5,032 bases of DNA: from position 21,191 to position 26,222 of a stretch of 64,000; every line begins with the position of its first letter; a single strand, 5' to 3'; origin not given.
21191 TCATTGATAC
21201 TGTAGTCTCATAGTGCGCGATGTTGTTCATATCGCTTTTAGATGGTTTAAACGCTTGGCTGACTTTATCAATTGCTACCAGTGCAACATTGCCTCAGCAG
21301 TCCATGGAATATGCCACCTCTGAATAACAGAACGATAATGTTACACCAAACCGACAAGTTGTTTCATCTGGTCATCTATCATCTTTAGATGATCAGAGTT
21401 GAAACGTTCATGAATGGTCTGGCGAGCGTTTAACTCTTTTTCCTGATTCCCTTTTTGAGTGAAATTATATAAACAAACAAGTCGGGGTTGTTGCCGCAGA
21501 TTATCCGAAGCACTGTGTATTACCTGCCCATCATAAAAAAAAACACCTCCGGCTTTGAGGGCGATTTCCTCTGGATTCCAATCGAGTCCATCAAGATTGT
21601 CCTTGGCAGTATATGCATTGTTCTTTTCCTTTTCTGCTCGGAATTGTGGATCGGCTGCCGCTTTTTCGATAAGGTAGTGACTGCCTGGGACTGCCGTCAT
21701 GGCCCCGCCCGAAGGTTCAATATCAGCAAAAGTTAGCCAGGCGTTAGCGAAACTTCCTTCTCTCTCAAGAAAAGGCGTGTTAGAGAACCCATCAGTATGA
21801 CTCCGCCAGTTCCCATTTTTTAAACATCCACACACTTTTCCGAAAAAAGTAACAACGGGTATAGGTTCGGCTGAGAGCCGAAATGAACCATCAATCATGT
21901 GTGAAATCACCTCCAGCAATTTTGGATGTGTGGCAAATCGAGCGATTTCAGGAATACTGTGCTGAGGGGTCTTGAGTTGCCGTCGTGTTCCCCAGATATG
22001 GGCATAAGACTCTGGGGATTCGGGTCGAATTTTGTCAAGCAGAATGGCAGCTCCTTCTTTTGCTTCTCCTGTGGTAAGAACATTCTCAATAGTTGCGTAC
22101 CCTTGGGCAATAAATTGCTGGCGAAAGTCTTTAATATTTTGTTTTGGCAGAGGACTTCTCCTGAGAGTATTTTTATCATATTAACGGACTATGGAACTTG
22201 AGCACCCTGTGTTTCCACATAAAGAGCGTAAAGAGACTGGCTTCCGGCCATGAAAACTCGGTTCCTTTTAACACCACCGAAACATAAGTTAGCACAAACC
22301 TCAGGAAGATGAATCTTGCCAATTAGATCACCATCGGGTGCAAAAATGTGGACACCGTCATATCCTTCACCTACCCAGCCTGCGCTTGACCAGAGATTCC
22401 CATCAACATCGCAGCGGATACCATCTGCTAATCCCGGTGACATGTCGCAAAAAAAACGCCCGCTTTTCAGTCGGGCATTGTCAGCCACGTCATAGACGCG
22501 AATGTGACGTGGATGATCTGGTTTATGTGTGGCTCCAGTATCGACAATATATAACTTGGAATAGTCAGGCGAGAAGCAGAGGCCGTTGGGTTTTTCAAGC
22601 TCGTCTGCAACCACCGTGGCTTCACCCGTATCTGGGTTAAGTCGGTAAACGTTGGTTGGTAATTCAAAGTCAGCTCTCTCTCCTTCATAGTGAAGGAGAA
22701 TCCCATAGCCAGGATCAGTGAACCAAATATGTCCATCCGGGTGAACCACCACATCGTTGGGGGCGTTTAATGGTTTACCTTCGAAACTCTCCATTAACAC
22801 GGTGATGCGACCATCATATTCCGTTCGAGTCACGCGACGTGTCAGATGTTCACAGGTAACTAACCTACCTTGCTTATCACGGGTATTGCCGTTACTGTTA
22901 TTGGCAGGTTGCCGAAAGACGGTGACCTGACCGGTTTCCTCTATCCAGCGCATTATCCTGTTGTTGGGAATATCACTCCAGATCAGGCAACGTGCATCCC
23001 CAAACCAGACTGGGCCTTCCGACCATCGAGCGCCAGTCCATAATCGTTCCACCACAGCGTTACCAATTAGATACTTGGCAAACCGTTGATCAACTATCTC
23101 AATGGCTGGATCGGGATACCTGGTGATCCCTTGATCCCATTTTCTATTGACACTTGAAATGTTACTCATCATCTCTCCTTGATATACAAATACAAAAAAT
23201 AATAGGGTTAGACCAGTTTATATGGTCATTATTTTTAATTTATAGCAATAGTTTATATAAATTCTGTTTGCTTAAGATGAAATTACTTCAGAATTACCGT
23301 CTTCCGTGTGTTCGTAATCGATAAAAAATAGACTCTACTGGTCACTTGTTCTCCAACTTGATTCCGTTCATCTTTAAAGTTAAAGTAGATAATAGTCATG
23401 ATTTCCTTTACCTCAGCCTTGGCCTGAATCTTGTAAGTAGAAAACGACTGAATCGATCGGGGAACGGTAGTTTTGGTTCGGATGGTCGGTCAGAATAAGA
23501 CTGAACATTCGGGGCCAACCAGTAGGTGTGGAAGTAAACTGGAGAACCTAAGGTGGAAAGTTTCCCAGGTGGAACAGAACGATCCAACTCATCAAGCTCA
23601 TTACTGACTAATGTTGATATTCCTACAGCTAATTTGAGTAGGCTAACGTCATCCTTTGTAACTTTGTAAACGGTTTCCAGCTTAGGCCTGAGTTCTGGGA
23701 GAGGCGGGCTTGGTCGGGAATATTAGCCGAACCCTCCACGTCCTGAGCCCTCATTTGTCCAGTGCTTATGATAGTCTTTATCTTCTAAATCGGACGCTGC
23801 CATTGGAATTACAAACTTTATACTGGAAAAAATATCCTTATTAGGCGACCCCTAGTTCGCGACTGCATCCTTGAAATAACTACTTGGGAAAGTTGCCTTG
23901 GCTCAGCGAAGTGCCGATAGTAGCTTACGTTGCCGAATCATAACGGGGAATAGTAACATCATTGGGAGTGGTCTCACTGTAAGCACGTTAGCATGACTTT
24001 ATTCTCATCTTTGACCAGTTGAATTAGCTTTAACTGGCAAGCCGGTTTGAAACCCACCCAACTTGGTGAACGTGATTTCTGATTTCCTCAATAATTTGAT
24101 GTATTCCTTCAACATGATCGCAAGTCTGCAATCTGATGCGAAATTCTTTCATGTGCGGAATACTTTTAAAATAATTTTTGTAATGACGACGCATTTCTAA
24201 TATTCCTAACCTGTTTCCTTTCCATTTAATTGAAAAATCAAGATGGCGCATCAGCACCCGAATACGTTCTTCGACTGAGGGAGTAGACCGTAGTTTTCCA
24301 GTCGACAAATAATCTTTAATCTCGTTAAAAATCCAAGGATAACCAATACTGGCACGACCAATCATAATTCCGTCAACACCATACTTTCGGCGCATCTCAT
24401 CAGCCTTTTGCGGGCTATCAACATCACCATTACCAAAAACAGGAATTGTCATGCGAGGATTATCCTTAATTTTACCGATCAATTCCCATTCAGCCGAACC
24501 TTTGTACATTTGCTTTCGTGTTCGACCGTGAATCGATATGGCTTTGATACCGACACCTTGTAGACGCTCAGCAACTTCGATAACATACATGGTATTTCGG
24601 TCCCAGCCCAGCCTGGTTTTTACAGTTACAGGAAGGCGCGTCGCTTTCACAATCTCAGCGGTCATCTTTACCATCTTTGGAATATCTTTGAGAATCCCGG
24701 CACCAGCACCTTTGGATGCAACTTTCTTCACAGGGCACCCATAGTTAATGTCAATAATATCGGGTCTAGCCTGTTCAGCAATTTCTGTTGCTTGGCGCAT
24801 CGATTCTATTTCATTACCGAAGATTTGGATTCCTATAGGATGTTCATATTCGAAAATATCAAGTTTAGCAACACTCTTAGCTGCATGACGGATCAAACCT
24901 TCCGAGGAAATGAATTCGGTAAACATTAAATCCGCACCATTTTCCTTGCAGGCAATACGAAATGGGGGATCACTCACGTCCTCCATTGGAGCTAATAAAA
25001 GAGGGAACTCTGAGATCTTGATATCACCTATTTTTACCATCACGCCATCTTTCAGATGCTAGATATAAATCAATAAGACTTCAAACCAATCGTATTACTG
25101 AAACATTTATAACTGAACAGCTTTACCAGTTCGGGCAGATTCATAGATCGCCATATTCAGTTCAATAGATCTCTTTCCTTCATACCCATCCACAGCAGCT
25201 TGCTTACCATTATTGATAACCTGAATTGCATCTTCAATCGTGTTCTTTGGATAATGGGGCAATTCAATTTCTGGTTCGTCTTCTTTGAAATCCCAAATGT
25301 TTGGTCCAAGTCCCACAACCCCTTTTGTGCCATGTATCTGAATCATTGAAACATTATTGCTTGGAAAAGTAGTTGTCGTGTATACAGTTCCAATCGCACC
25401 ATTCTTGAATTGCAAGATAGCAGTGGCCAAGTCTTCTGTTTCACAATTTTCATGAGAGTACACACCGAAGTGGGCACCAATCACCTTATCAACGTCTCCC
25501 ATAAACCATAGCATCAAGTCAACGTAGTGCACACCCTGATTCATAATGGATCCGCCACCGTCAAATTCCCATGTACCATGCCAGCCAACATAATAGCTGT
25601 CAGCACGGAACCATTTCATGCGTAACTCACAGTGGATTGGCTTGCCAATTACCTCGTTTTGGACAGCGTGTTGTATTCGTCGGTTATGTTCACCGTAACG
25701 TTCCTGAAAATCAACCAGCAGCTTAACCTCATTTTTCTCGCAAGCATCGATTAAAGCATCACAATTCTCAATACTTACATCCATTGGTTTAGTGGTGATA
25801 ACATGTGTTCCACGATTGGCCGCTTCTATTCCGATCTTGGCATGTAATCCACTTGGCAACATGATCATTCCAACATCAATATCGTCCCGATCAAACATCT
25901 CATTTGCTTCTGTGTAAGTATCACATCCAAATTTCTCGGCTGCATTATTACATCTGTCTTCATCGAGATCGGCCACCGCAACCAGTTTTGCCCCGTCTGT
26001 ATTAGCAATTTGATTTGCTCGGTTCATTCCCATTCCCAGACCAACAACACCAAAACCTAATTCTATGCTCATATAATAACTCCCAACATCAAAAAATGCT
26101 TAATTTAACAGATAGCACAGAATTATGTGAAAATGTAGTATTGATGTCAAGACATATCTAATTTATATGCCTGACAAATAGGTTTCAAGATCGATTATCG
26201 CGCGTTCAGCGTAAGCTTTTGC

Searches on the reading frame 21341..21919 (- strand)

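Call 40: search_protein_families(library=pfam, proteins=[window:21341-21919:-], max_evalue=0.00001)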
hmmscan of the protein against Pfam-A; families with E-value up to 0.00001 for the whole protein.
window:21341-21919:- (192 aa): 1 family
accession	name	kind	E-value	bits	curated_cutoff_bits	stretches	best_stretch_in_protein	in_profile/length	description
PF05721.19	PhyH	-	2.6e-11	44.7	22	1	50-146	117-211/213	Phytanoyl-CoA dioxygenase (PhyH)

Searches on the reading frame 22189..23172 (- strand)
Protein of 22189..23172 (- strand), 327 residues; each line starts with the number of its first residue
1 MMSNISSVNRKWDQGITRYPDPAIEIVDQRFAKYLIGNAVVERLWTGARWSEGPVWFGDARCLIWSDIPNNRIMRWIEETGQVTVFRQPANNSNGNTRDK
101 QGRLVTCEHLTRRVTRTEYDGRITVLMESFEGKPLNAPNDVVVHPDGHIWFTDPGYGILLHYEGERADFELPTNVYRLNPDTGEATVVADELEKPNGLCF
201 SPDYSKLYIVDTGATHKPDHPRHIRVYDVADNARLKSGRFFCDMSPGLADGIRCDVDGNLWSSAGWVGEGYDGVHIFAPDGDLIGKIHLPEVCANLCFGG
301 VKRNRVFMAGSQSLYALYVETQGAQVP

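Call 40: search_protein_families(library=pfam, proteins=[window:22189-23172:-], max_evalue=0.00001)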
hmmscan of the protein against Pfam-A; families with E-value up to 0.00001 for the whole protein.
window:22189-23172:- (327 aa): 1 family
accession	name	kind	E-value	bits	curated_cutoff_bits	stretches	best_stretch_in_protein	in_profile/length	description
PF08450.18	SGL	-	3.5e-52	177.9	26.3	1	50-309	1-243/246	SMP-30/Gluconolactonase/LRE-like region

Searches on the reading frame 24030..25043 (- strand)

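Call 40: search_protein_families(library=pfam, proteins=[window:24030-25043:-], max_evalue=0.00001)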
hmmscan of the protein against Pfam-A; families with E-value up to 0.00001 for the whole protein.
window:24030-25043:- (337 aa): 1 family
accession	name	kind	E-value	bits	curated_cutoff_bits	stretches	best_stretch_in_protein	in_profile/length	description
PF01207.24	Dus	-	1.9e-79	267.5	20.4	1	16-314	1-298/311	Dihydrouridine synthase (Dus)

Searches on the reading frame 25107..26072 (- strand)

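Call 42: search_protein_families(library=pfam, proteins=[window:25107-26072:-], max_evalue=0.00001)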
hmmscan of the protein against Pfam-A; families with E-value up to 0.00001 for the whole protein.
window:25107-26072:- (321 aa): 3 families
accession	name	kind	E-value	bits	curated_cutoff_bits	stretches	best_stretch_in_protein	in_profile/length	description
PF22725.1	GFO_IDH_MocA_C3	-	2.2e-26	92.7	27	1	131-252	2-122/124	GFO/IDH/MocA C-terminal domain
PF02894.22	GFO_IDH_MocA_C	-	2.5e-24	86.7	22.9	1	136-278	3-148/218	Oxidoreductase family, C-terminal alpha/beta domain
PF01408.29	GFO_IDH_MocA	-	3.9e-22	79.6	24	1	6-122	2-120/120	Oxidoreductase family, NAD-binding Rossmann fold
